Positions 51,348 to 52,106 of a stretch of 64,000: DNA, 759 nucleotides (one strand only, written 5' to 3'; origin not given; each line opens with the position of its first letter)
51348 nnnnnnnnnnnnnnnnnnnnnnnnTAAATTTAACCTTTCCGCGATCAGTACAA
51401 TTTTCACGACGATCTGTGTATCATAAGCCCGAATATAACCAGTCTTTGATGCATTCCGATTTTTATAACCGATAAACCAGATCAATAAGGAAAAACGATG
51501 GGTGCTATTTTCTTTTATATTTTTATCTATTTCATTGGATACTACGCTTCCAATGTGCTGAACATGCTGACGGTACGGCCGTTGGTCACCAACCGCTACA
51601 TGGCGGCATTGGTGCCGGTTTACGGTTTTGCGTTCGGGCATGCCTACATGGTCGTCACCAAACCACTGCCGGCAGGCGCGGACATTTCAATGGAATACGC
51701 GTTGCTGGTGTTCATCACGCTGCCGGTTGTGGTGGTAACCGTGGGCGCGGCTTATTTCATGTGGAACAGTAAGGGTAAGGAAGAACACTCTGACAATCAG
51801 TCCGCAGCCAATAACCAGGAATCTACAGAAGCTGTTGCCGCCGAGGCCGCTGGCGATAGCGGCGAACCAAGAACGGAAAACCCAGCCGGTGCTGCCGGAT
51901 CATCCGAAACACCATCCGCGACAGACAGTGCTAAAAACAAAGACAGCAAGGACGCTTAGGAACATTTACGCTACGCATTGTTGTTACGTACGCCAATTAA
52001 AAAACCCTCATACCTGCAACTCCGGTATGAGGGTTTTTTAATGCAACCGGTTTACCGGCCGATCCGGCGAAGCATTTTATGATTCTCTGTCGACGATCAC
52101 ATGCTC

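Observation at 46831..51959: Candidate two/three-gene NLR-like conflict system: effector-less NACHT-HEAT NTPase coupled to a KAP NTPase-pentapeptide fusion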

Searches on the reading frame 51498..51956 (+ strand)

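Call 3: search_protein_families(library=pfam, proteins=[window:51498-51956:+], max_evalue=0.01)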
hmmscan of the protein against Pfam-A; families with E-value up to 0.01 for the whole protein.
window:51498-51956:+ (153 aa): 0 families

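Call 4: search_protein_families(library=padloc, proteins=[window:51498-51956:+], max_evalue=0.01)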
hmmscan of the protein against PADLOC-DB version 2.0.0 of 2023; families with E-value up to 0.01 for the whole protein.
window:51498-51956:+ (153 aa): 0 families

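Call 5: search_protein_families(library=ncbifam, proteins=[window:51498-51956:+], max_evalue=0.01)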
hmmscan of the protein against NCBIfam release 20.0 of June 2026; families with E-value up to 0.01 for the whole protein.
window:51498-51956:+ (153 aa): 3 families
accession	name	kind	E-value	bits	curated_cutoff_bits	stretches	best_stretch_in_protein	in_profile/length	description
NF042931.1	SAG1386_EF1546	equivalog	0.00059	19.9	80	1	69-147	31-108/158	SAG1386/EF1546 family surface-associated protein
NF052435.1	BamI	equivalog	0.002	18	180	1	65-147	1-80/226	biofilm-associated metzincin protease inhibitor BamI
NF004285.1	PRK05696.1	equivalog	0.0099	15.7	179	0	69-112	22-65/171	flagellar basal body-associated protein FliL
